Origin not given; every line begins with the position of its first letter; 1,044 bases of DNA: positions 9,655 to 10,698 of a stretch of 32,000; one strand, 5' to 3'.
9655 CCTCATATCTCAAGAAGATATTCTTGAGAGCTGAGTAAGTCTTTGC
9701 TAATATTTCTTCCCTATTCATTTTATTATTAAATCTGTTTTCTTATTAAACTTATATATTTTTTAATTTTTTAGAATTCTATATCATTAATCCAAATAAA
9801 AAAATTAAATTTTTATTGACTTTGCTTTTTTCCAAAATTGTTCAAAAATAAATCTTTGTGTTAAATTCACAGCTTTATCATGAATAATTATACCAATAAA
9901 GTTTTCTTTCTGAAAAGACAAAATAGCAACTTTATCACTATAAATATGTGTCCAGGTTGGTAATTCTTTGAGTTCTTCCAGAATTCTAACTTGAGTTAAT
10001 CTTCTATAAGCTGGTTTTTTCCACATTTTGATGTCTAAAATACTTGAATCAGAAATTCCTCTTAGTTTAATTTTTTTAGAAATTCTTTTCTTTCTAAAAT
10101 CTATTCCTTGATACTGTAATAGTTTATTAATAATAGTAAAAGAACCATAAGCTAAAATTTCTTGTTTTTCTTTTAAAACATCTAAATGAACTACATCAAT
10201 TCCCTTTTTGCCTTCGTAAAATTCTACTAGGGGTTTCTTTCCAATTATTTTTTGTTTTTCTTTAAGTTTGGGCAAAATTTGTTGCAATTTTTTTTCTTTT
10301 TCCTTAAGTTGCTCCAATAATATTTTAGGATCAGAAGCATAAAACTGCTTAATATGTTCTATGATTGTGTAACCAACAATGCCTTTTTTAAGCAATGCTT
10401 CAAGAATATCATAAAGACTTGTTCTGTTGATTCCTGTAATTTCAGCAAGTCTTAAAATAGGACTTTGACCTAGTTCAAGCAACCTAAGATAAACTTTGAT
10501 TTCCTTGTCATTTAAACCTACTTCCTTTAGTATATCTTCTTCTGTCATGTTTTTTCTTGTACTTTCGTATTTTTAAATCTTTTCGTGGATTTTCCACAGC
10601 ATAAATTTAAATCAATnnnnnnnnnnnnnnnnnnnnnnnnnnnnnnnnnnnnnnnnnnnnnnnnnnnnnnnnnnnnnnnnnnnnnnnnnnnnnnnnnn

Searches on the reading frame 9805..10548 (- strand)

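Call 53: search_protein_families(library=pfam, proteins=[window:9805-10548:-], max_evalue=0.001)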
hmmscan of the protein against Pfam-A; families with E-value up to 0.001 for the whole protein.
window:9805-10548:- (247 aa): 1 family
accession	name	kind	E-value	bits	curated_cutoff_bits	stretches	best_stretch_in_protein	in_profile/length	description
PF01978.25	TrmB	-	9.9e-13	48.2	25.6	1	7-59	1-53/68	Sugar-specific transcriptional regulator TrmB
